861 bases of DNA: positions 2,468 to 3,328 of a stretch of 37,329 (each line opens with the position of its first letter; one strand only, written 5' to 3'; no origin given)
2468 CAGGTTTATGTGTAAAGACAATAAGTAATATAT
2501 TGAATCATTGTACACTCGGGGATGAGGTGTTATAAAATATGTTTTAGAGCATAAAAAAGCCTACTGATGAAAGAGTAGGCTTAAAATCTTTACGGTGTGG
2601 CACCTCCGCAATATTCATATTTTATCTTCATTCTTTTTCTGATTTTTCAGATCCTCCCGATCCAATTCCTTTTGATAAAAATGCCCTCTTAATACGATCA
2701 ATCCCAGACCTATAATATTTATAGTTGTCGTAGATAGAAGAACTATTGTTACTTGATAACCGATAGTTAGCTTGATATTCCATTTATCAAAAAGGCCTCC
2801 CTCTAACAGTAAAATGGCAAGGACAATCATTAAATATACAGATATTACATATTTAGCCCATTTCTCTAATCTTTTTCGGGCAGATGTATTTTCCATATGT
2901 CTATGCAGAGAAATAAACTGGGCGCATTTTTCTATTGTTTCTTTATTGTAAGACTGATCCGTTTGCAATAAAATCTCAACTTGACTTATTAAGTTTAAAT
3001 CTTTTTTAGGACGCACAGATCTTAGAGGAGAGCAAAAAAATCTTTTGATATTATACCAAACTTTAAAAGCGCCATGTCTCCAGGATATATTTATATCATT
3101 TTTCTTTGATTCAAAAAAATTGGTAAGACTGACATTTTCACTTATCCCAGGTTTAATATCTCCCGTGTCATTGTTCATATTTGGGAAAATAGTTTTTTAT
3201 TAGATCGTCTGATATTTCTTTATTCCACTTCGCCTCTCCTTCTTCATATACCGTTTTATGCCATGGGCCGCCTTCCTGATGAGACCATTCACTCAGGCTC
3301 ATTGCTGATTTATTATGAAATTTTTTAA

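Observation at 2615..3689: Phage-borne Panacea (DUF4065) antitoxin-like gene coupled to an unrecognised two-TM protein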

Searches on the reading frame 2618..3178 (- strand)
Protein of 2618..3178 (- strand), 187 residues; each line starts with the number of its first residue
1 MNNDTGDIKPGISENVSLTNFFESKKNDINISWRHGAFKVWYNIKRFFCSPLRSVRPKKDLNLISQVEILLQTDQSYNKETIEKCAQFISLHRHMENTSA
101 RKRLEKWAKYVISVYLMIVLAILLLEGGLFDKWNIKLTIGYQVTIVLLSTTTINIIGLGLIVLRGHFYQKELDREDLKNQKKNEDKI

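Call 4: search_protein_families(library=pfam, proteins=[window:2618-3178:-], max_evalue=1)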
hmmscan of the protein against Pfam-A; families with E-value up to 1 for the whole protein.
window:2618-3178:- (187 aa): 0 families

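Call 5: search_protein_families(library=padloc, proteins=[window:2618-3178:-], max_evalue=1)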
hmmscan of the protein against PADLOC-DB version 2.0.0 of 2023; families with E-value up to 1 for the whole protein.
window:2618-3178:- (187 aa): 0 families

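Call 6: search_protein_families(library=phrogs, proteins=[window:2618-3178:-], max_evalue=1)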
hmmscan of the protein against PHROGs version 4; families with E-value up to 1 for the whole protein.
window:2618-3178:- (187 aa): 3 families
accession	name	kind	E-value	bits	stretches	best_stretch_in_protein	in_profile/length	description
phrog_14831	-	unknown function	0.17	13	1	98-121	16-39/55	-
phrog_9715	-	unknown function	0.29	12.1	1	146-182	5-47/59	-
phrog_13343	-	unknown function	0.34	11.9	1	142-171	147-176/182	-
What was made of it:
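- On Phage holins: No holin family in Pfam or PHROGs (calls 4, 6).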

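Call 7: search_protein_families(library=ncbifam, proteins=[window:2618-3178:-], max_evalue=1)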
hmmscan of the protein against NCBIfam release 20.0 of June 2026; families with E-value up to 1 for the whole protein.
window:2618-3178:- (187 aa): 0 families

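Call 12: find_homologous_proteins(query=window:2618-3178:-, max_evalue=0.01)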
Query window:2618-3178:- (187 aa): 139 proteins with E <= 0.01 among 247 candidates; the best 120 are listed.
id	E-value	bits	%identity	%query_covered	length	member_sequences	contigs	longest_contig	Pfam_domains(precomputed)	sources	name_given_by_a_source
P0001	2.9e-119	413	100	100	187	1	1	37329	-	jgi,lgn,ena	-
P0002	1.0e-74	268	68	99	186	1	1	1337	-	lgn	-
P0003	3.0e-66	241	67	88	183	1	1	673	-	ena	-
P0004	1.2e-64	235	68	86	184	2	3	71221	-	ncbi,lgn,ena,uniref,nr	ncbi:hypothetical protein E2605_18085 [Dysgonomonas capnocytophagoides]|uniref:Uncharacterized prote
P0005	1.6e-61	225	61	95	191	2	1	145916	-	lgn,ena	-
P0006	5.4e-60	220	68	82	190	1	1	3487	-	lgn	-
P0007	6.2e-46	174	54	87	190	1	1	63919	-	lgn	-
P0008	6.0e-44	168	53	91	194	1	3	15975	-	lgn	-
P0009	1.0e-43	167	57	87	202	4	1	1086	-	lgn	-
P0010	1.1e-42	164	54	84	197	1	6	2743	-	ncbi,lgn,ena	-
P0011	6.5e-42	161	54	83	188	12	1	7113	-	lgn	-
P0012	1.0e-41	161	46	89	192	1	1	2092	-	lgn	-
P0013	3.5e-41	159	54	84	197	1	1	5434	-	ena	-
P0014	3.9e-41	159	49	96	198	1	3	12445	-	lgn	-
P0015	5.2e-41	158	55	77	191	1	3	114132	-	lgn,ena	-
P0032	4.5e-36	142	50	80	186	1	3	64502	-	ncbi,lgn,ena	-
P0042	2.1e-30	124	43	77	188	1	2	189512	-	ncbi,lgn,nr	ncbi:MAG: hypothetical protein MJ009_00615 [Paludibacteraceae bacterium]|nr:hypothetical protein [Pa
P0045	1.1e-29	121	44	77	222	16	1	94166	-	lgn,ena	-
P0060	1.3e-27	115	42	86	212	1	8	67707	-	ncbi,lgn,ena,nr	ncbi:MAG: hypothetical protein IJZ86_01250 [Bacteroides sp.]|nr:hypothetical protein [Bacteroides sp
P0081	8.7e-25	105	40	91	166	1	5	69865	-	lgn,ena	-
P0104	5.7e-22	96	37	91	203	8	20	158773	-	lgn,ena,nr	nr:MAG TPA: hypothetical protein [Caudoviricetes sp.] DAZ04572.1 MAG TPA: hypothetical protein [Caud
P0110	3.9e-21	94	39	71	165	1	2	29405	-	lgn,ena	-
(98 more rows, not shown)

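Call 16: find_encoding_contigs(protein=P0004, flank=6000, max_places=2)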
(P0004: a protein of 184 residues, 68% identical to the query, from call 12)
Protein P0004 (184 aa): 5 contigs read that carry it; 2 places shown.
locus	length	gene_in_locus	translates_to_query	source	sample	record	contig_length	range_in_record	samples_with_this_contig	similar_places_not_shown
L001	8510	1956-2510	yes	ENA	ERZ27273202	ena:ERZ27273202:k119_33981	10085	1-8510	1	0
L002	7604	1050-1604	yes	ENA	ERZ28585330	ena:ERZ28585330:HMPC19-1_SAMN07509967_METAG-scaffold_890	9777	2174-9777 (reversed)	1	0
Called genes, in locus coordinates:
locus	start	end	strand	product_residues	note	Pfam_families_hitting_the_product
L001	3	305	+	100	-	?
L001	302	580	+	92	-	-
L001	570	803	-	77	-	-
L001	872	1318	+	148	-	-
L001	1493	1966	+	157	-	PF13274:SocA_Panacea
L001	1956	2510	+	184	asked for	-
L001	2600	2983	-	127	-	-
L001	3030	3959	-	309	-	-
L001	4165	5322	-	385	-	PF00589:Phage_integrase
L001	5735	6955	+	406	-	PF17293:Arm-DNA-bind_5, PF13102:Phage_int_SAM_5, PF00589:Phage_integrase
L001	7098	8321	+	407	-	PF00145:DNA_methylase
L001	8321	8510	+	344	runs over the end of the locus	PF00145:DNA_methylase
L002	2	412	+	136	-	?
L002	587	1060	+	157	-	PF13274:SocA_Panacea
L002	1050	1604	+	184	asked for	-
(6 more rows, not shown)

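Call 17: find_encoding_contigs(protein=P0104, flank=5000, max_places=2)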
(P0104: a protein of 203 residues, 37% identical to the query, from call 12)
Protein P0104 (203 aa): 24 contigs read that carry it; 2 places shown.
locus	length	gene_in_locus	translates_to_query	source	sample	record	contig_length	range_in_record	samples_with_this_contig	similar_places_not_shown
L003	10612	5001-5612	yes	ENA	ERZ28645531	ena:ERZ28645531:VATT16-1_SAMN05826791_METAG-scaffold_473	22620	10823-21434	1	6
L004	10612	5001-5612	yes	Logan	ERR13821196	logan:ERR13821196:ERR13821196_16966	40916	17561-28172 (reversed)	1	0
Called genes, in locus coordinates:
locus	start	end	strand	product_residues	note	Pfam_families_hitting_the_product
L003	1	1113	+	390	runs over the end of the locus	PF00270:DEAD, PF04851:ResIII, PF00271:Helicase_C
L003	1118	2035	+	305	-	-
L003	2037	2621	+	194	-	PF20720:nSTAND3 (weak)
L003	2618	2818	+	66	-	-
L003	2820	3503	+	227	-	-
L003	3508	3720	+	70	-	-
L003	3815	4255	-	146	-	-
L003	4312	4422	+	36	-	-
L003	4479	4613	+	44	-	-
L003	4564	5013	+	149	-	PF13274:SocA_Panacea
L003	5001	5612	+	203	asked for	-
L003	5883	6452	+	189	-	-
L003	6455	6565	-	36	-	-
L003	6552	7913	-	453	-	-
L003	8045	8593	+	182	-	-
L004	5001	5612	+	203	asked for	-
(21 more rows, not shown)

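Call 18: find_encoding_contigs(protein=P0045, flank=5000, max_places=2)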
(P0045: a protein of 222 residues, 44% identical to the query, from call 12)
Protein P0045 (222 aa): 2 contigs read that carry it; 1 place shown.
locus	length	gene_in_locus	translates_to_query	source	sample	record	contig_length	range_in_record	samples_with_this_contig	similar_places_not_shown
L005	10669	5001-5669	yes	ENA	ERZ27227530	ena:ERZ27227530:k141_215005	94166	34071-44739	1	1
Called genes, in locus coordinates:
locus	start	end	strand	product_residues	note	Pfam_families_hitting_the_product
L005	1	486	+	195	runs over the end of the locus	-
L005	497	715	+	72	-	-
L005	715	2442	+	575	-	-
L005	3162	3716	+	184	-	-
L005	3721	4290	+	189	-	PF04002:RadC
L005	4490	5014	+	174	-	PF13274:SocA_Panacea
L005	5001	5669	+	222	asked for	-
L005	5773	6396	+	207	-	-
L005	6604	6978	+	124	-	-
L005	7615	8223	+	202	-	-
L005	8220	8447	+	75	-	-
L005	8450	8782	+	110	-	-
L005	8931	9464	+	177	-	PF05105:Phage_holin_4_1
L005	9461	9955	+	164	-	-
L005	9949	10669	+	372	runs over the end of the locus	-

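Call 19: find_encoding_contigs(protein=P0081, flank=5000, max_places=2)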
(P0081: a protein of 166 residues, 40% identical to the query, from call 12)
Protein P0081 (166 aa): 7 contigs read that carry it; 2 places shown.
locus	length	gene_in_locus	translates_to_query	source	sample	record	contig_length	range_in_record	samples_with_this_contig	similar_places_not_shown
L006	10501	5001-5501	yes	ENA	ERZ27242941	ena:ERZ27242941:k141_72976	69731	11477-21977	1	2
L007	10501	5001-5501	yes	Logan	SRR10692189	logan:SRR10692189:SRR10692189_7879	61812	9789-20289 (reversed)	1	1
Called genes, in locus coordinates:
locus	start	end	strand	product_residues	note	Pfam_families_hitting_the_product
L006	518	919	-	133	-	PF04343:DUF488 (weak), PF22751:DUF488-N3a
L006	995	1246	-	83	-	-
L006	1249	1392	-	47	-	-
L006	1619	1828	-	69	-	-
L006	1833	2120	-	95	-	PF01624:MutS_I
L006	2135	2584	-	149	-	-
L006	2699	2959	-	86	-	-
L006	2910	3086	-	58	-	PF14207:DpnD-PcfM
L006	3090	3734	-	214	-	PF12083:DUF3560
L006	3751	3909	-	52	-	-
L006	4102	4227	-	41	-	-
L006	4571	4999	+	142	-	PF13274:SocA_Panacea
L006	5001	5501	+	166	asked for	-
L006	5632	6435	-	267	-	-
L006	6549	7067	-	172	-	PF11848:DUF3368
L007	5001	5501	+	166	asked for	-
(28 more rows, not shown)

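Call 20: find_encoding_contigs(protein=P0110, flank=5000, max_places=2)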
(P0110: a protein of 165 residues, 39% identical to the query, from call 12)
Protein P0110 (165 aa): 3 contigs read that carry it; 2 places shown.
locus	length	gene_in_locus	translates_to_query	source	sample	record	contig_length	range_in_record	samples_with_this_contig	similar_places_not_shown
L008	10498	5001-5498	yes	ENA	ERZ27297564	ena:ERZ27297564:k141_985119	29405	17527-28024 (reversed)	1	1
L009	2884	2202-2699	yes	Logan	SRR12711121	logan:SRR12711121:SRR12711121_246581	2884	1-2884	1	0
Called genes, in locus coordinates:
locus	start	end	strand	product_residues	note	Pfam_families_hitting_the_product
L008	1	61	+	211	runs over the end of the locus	-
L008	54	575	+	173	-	PF05838:Glyco_hydro_108, PF09374:PG_binding_3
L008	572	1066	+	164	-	-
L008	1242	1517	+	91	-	-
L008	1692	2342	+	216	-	PF04383:KilA-N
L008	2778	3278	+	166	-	-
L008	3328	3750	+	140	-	-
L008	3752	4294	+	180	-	PF25223:DUF7841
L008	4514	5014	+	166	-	PF13274:SocA_Panacea (weak)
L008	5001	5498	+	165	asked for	-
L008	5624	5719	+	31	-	-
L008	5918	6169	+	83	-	-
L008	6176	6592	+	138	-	-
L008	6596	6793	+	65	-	PF13744:HTH_37, PF24250:HVO_2718 (weak), PF13560:HTH_31, PF12844:HTH_19, PF01381:HTH_3, PF13413:HTH_25 (faint), PF13443:HTH_26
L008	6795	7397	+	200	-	-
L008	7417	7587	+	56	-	-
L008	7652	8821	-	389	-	PF13495:Phage_int_SAM_4 (weak)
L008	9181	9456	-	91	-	-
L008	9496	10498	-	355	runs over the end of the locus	PF13588:HSDR_N_2, PF04313:HSDR_N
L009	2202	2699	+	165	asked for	-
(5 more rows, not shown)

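Call 25: predict_structure(alignment_id=A1)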
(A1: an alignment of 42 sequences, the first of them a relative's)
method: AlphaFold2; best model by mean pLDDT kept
length: 187 residues; sequences in the alignment: 42
mean_pLDDT: 70.1   pTM: 0.45
mean pLDDT of the five models: 70.1, 69.8, 69.0, 67.0, 65.6
residues with pLDDT >= 90: 6; 70-90: 107; 50-70: 44; < 50: 30
segments of 3 or more residues with pLDDT < 50: 1-28
pLDDT, mean of each block of 10 residues (from residue 1): 39 41 46 70 73 53 65 67 81 80 83 87 82 74 89 88 72 72 69
secondary structure, 60 per line:
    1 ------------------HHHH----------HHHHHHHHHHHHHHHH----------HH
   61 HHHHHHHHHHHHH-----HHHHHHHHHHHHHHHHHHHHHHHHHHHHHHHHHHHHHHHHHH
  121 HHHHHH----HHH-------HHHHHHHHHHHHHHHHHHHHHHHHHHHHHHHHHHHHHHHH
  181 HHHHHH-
elements in order: H19-22 H33-48 H59-73 H79-126 H141-186
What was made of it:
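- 2921..3178 (-): panT residues 1-86: N-terminal extension found in the Bacteroidales long forms; disordered to about residue 28, then two predicted helices. AF2 helices at 33-48 and 59-73 (call 25).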

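Call 28: find_related_loci(query=A1, collection=genome_contigs, flank=3000)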
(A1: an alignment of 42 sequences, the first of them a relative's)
Query A1 (187 aa) in genome_contigs; peptide patterns used: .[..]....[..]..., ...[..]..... (x = any residue, [..] = any of these).
66 stretches matched a pattern; 22 encode a relative of the query (tblastn E <= 1e-3); 22 distinct loci.
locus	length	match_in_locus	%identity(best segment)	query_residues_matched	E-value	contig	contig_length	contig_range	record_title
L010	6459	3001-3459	47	34-186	3e-41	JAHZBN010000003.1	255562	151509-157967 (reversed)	MAG: Butyricimonas sp. isolate HRGM_Genome_2069 HRGM_Genome_2069_3, whole genome shotgun sequence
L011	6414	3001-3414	45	24-171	1e-34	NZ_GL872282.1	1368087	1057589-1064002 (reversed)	Prevotella multiformis DSM 16608 SCAFFOLD1, whole genome shotgun sequence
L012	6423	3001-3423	44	35-180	7e-30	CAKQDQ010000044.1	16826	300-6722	MAG: uncultured Prevotella sp. isolate REFINED_METABAT215_TOP10_CONTIGS_1500_ASSEMBLY_K77_MERGED__Hadza_MoBio_hadza-A-D_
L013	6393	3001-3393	44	35-167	2e-29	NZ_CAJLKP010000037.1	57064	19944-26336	MAG: uncultured Bacteroides sp. isolate ERR321312-bin.11, whole genome shotgun sequence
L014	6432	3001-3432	39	27-171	2e-29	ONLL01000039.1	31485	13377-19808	uncultured Prevotellaceae bacterium isolate RUG424 genome assembly, contig: scaffold_968, whole genome shotgun sequence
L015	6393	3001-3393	43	35-167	3e-29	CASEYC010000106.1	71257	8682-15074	uncultured Bacteroides sp. isolate SI.A54.metabat-bins.194 genome assembly, contig: SI.A54.metabat-bins.194.fa_k141_3218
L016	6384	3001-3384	45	35-167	5e-29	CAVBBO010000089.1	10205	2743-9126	Escherichia coli isolate H07663-L1_cleanbin_000005 genome assembly, contig: Spades_H07663-L1_contig_4070, whole genome s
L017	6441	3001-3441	43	26-169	4e-32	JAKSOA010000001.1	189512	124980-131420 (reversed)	MAG: Paludibacteraceae bacterium isolate Horse_feces165 MAG165_1, whole genome shotgun sequence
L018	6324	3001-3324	47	57-171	1e-27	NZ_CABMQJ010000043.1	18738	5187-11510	MAG: uncultured Alistipes sp. isolate MGYG-HGUT-02592, whole genome shotgun sequence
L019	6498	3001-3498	41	24-167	2e-27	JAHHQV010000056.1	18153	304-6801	MAG: Phocaeicola sp. isolate MAG013 MAG013_56, whole genome shotgun sequence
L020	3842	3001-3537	37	35-177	1e-26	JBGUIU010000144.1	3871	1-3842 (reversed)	MAG: Paludibacteraceae bacterium isolate ruminal_MAG_32 ruminal_MAG_32_contig_0144, whole genome shotgun sequence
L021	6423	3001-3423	38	30-167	4e-26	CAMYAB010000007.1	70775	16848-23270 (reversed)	MAG TPA_asm: uncultured Porphyromonadaceae bacterium isolate SRR17635649_bin.30_metaWRAP_v1.3_MAG genome assembly, conti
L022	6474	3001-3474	36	26-184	5e-26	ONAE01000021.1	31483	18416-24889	uncultured Prevotella sp. isolate RUG116 genome assembly, contig: scaffold_587, whole genome shotgun sequence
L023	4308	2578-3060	41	34-185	8e-26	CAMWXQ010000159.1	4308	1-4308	MAG TPA_asm: uncultured Muribaculaceae bacterium isolate SRR14411255_bin.2_metawrap_v1.3_MAG genome assembly, contig: NO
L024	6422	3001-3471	40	16-184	5e-25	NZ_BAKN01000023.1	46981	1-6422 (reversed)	Hoylesella saccharolytica JCM 17484, whole genome shotgun sequence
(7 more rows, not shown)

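Call 29: list_cluster_members(proteins=[P0004, P0010, P0032, P0042, P0060, P0104])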
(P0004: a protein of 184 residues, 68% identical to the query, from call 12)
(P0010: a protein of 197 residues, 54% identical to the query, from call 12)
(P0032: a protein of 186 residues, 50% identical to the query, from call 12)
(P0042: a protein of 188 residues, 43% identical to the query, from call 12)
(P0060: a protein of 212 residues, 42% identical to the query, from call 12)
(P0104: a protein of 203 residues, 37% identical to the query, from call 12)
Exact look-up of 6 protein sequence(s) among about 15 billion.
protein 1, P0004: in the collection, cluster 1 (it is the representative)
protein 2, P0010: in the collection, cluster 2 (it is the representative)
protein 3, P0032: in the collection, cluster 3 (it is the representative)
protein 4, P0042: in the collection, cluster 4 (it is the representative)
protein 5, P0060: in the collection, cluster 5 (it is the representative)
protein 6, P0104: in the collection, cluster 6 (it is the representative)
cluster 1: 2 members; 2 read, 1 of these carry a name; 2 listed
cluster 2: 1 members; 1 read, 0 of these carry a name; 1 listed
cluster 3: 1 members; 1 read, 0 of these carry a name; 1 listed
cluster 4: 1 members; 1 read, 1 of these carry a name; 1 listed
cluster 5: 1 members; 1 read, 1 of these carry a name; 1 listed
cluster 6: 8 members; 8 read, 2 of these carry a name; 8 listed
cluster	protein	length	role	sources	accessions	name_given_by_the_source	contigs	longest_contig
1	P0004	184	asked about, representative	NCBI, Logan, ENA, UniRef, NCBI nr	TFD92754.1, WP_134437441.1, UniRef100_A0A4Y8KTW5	hypothetical protein E2605_18085 [Dysgonomonas capnocytophagoides] | Uncharacterized protein n=1 Tax=Dysgonomonas capnocytophagoides TaxID=45254 ... | hypothetical protein [Dysgonomonas capnocytophagoides]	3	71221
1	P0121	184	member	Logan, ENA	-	-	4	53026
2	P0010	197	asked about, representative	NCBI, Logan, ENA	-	-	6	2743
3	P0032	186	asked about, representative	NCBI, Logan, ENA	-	-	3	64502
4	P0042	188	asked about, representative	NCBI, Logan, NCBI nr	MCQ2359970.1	MAG: hypothetical protein MJ009_00615 [Paludibacteraceae bacterium] | hypothetical protein [Paludibacteraceae bacterium]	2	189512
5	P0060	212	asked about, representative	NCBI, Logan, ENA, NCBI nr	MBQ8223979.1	MAG: hypothetical protein IJZ86_01250 [Bacteroides sp.] | hypothetical protein [Bacteroides sp.]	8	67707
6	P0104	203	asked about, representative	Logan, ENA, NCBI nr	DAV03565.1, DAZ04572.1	MAG TPA: hypothetical protein [Caudoviricetes sp.]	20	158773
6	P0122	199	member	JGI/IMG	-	hypothetical protein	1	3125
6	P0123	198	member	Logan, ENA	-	-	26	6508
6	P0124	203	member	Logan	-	-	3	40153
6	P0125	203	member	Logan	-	-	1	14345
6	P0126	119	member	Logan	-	-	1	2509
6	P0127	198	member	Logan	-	-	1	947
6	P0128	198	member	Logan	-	-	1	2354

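Call 31: fold_search(model_id=the predicted structure, library=pdb)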
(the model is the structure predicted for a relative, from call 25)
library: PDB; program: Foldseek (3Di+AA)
matches with E <= 10: 0; with E <= 0.001: 0
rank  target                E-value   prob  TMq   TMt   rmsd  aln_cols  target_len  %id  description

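Call 32: search_protein_representatives(alignment_id=A1)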
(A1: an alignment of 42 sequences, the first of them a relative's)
Query: 42 sequences, 184 profile positions. Proteins with E-value up to 0.001 (for the whole library): 1144; up to 1e-10: 269; up to 1e-30: 71. The best 150 are listed.
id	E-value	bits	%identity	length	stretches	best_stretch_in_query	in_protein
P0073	6.1e-64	231.3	-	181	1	15-180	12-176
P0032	1.4e-63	230.1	-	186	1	8-181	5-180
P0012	1.0e-60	220.8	-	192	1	16-180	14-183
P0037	2.1e-59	216.5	-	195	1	9-182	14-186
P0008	4.6e-58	212.1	-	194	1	15-181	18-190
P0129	7.6e-58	211.4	-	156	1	18-175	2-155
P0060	2.8e-57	209.6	-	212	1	32-183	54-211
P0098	4.5e-56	205.6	-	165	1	18-177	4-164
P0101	3.1e-55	202.9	-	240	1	24-182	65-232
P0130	1.3e-54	200.9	-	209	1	16-179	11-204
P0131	2.2e-54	200.1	-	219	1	32-182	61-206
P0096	2.6e-54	199.9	-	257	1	27-181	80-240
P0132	7.9e-54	198.3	-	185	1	14-180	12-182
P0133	4.6e-53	195.8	-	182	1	5-179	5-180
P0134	3.0e-52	193.2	-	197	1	9-173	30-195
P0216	3.5e-17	78.9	-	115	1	69-171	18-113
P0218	1.1e-16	77.2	-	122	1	73-169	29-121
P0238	6.1e-15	71.5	-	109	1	75-169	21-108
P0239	6.1e-15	71.5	-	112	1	90-170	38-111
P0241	7.7e-15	71.2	-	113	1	88-171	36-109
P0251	2.2e-14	69.7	-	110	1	90-172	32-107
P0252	2.3e-14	69.7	-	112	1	89-171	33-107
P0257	4.2e-14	68.8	-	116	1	89-171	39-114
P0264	7.3e-14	68.0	-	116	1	82-169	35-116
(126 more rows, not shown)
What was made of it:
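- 2615..3178 (-): panT: 187-aa membrane toxin of PanT cluster T3, long Bacteroidales form. Family of at least 1144 clusters at 50% identity (call 32).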

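Call 36: list_cluster_members(proteins=[L011:2935-3483:+, P0239, P0241, P0252, P0218, P0264, P0257, P0216, P0238, P0251])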
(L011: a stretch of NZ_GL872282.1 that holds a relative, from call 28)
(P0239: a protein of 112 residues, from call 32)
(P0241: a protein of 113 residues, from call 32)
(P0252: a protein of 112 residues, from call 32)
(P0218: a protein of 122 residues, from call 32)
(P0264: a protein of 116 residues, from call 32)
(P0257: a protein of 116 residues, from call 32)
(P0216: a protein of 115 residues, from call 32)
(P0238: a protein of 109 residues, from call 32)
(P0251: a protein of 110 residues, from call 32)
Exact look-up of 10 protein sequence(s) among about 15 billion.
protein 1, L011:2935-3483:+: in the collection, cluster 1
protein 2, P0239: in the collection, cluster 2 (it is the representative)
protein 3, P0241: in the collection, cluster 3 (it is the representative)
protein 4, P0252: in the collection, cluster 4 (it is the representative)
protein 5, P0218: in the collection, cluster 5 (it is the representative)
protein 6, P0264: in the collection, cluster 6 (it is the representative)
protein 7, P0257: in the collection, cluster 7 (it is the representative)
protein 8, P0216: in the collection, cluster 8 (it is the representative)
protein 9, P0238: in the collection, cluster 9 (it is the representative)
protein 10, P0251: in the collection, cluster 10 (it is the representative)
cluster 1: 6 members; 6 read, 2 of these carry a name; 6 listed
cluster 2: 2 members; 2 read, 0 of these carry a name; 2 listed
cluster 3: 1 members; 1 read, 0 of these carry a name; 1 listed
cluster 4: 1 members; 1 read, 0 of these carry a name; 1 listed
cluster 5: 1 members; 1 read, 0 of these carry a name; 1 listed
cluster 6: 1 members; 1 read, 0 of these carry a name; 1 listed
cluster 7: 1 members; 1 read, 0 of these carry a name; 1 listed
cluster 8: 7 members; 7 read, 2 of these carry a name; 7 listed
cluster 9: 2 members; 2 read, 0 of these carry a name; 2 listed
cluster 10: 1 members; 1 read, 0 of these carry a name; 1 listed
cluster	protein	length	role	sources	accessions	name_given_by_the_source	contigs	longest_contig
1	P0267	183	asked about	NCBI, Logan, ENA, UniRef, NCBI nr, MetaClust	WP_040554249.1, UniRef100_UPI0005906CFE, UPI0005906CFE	hypothetical protein [Prevotella multiformis] | hypothetical protein n=1 Tax=Prevotella multiformis TaxID=282402 RepID=UPI0005906CFE | status=active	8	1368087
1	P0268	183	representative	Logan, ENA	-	-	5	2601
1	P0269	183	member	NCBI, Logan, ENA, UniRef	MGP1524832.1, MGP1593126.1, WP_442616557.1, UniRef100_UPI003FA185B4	MAG: hypothetical protein ACTTHE_06885 [Prevotella multiformis] | hypothetical protein n=1 Tax=Prevotella multiformis TaxID=282402 RepID=UPI003FA185B4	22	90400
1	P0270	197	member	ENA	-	-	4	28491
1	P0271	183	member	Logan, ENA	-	-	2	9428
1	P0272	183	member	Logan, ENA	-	-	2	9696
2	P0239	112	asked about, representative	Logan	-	-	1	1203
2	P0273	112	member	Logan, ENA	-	-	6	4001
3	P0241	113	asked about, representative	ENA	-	-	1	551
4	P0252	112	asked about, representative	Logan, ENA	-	-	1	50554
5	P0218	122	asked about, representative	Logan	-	-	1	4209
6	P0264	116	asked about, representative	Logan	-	-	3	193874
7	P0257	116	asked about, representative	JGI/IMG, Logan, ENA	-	-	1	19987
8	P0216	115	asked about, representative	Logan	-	-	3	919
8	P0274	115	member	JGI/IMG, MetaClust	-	\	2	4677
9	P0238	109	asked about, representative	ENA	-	-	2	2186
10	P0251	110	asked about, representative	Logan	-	-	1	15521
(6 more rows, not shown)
